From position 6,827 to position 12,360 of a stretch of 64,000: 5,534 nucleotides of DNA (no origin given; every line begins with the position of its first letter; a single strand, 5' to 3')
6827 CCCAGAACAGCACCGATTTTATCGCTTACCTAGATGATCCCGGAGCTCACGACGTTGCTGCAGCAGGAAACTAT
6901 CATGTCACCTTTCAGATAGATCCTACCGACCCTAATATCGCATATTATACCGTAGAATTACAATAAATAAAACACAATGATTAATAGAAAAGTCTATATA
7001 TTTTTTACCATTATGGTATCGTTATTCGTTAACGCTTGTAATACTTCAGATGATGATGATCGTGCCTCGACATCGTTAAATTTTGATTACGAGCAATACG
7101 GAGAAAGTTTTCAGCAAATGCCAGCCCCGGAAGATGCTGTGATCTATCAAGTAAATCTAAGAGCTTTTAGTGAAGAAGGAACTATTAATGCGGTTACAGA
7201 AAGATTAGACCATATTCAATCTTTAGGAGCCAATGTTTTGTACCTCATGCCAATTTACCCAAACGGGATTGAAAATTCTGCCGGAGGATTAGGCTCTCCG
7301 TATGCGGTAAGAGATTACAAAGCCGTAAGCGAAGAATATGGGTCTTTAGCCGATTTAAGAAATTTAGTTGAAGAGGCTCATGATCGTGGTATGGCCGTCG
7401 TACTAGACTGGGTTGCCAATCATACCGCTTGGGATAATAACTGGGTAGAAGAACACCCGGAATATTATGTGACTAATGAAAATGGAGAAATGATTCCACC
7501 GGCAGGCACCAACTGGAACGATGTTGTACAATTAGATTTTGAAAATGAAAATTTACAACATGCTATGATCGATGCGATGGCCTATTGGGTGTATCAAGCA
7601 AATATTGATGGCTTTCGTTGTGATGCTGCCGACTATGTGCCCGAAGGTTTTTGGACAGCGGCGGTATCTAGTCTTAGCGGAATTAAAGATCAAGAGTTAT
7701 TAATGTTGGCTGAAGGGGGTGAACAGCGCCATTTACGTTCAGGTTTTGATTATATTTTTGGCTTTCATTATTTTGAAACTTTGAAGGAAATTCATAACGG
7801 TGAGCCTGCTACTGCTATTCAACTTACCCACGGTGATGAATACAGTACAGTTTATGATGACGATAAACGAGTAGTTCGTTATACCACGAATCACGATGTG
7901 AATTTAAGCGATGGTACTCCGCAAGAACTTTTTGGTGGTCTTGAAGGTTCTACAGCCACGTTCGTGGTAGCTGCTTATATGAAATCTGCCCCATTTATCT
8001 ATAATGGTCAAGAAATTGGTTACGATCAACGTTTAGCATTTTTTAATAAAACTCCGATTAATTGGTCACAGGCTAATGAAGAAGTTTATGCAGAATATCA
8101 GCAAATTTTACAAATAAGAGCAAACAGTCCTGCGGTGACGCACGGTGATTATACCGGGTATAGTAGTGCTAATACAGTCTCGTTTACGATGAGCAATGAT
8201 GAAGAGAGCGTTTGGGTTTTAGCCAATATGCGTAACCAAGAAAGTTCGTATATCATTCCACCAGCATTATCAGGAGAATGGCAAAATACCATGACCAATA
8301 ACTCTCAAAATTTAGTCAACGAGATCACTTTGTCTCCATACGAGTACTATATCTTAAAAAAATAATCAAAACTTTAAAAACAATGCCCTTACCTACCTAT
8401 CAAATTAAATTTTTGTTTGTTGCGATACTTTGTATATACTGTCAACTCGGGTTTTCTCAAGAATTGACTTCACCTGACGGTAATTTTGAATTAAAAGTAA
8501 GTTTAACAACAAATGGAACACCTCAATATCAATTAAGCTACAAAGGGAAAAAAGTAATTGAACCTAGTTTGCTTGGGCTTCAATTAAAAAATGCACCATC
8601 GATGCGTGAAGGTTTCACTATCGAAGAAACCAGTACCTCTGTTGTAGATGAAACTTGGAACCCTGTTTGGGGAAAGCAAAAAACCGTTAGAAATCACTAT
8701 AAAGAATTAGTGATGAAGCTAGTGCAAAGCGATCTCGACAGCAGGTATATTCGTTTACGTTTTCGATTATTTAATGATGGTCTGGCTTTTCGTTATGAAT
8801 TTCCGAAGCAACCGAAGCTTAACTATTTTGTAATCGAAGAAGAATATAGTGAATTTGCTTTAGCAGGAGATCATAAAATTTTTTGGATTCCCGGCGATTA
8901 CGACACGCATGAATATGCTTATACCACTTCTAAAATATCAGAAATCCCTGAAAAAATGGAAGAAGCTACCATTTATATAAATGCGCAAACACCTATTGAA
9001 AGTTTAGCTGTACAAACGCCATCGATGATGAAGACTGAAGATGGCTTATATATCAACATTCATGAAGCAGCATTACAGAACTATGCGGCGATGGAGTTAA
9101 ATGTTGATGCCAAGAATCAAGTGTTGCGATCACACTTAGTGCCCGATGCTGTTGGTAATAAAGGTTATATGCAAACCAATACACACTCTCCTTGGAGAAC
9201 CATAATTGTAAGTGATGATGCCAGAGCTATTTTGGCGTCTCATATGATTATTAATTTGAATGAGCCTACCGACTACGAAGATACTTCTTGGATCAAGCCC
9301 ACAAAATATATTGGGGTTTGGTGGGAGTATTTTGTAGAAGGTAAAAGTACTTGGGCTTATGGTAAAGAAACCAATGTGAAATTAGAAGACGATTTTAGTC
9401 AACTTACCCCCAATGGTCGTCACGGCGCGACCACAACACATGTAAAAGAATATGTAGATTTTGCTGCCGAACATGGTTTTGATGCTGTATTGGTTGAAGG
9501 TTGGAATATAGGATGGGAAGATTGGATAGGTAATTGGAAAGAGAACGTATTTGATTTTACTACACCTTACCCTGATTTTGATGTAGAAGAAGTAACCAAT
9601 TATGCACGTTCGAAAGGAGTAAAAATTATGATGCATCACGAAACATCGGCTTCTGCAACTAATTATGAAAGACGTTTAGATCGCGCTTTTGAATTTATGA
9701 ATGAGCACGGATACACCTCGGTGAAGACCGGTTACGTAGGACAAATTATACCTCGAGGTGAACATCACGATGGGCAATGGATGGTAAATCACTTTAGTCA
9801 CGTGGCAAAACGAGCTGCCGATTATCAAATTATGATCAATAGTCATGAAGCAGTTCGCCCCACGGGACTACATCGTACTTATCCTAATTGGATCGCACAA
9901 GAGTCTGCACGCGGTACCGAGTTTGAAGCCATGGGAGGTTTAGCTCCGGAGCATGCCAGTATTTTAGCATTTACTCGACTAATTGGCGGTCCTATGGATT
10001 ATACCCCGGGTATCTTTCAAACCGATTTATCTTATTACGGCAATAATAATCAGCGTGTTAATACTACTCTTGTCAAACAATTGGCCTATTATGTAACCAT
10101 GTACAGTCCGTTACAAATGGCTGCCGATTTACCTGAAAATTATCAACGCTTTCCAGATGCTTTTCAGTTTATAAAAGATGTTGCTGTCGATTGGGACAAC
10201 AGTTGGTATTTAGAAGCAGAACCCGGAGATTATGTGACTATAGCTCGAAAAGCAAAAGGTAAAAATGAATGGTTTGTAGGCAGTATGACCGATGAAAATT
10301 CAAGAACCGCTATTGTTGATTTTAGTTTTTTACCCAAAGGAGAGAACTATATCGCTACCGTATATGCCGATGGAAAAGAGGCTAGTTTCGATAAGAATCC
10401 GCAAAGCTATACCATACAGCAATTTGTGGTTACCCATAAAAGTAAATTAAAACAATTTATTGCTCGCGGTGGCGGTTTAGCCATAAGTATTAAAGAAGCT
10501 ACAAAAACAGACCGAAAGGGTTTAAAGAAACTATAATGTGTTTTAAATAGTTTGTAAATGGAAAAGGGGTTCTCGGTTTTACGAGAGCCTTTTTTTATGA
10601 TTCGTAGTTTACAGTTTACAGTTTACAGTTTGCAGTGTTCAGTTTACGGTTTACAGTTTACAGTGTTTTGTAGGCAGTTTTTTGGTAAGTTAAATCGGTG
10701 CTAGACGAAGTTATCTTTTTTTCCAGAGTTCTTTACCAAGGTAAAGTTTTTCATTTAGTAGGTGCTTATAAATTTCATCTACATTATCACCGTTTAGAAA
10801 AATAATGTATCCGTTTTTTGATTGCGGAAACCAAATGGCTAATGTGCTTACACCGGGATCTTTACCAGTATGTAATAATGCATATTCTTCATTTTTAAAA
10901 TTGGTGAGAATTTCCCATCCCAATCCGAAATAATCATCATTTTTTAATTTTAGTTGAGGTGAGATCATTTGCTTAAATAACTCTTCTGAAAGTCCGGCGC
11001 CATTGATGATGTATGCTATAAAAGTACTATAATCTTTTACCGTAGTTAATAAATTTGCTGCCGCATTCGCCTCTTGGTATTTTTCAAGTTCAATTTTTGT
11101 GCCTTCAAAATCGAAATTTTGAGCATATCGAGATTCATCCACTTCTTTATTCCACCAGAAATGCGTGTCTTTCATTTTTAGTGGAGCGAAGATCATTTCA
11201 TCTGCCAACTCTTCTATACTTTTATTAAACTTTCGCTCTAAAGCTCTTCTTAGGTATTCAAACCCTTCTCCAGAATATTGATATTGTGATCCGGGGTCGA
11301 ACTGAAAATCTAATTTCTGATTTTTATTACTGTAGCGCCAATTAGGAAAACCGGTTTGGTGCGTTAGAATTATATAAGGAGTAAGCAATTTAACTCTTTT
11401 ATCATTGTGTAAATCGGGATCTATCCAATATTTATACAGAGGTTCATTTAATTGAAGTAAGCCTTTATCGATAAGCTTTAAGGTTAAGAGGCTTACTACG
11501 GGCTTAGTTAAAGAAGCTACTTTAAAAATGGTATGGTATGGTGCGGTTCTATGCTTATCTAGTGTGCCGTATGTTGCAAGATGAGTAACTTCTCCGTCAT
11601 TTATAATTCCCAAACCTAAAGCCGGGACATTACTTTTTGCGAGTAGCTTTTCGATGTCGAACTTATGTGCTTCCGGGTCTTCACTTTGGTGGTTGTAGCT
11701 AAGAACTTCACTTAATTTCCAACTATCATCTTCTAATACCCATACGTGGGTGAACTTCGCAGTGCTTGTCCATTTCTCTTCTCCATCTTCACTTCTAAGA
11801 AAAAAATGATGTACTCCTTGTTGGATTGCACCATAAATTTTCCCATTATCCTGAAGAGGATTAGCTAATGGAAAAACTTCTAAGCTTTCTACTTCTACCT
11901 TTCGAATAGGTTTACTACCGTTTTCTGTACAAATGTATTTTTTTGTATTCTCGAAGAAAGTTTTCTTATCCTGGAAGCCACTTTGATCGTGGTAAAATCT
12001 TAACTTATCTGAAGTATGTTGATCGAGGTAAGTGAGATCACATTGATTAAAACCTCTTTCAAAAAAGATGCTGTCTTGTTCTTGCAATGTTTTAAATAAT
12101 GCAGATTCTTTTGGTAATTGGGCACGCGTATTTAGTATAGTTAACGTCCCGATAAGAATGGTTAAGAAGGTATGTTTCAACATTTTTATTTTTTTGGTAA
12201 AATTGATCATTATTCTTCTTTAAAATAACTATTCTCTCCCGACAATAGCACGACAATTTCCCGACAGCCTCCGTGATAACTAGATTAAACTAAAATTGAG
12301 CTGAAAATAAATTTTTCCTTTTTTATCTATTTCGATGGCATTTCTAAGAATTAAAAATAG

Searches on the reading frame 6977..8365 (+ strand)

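Call 80: search_protein_families(library=pfam, proteins=[window:6977-8365:+], max_evalue=1e-8)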
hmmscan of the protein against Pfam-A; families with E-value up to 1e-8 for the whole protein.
window:6977-8365:+ (462 aa): 1 family
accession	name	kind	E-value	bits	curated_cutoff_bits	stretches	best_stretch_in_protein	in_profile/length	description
PF00128.31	Alpha-amylase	-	5.3e-36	125.2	22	1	59-425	15-427/446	Alpha amylase, catalytic domain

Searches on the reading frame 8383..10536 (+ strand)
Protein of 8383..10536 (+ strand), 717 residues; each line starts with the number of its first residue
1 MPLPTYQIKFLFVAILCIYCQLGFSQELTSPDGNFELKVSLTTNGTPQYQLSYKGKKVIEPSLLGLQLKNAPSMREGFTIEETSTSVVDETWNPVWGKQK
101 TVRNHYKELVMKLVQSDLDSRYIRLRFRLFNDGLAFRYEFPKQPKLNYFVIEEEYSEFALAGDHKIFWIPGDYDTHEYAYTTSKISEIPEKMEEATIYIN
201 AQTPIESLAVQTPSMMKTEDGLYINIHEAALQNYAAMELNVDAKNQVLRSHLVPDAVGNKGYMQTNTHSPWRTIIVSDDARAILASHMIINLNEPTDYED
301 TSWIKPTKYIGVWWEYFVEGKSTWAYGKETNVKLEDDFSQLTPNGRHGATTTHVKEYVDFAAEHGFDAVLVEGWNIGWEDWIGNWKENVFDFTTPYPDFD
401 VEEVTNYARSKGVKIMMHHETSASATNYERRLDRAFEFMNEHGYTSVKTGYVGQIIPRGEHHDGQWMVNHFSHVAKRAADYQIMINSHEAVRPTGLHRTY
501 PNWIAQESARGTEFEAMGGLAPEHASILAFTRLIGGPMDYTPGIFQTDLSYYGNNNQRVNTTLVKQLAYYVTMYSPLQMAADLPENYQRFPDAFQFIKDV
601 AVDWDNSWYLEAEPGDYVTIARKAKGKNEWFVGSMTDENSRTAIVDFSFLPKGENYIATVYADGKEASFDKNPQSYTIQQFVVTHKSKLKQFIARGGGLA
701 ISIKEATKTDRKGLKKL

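Call 80: search_protein_families(library=pfam, proteins=[window:8383-10536:+], max_evalue=1e-8)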
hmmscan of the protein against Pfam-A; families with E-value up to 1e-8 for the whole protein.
window:8383-10536:+ (717 aa): 3 families
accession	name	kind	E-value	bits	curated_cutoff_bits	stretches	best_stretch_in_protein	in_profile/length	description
PF10566.15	Glyco_hydro_97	-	6.6e-104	347.6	32.5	1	300-600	1-274/275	Glycoside hydrolase 97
PF14508.12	GH97_N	-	5.4e-76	255.5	25.3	1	28-295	1-229/229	Glycosyl-hydrolase 97 N-terminal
PF14509.12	GH97_C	-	1.6e-30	105.6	25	1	603-704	1-97/97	Glycosyl-hydrolase 97 C-terminal, oligomerisation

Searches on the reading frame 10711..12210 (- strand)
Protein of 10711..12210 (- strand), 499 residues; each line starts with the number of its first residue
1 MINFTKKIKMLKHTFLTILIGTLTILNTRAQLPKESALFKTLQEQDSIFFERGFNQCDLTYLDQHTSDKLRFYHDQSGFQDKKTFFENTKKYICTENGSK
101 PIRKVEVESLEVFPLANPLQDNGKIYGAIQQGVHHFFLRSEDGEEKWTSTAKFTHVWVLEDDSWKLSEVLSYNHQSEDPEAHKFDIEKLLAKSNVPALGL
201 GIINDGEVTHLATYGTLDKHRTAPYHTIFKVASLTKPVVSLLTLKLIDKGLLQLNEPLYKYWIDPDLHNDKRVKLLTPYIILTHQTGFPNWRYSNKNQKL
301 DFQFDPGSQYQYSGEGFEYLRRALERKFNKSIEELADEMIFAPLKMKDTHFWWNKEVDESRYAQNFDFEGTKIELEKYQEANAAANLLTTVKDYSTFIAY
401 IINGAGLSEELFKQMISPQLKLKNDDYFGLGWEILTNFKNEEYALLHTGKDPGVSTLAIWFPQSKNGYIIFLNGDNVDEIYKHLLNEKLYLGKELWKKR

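Call 59: search_protein_families(library=pfam, proteins=[window:10711-12210:-], max_evalue=0.00001)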
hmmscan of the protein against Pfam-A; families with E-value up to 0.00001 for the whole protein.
window:10711-12210:- (499 aa): 1 family
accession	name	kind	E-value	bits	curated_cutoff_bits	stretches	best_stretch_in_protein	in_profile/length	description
PF00144.29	Beta-lactamase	-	1.1e-34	120.6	27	1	186-476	5-312/329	Beta-lactamase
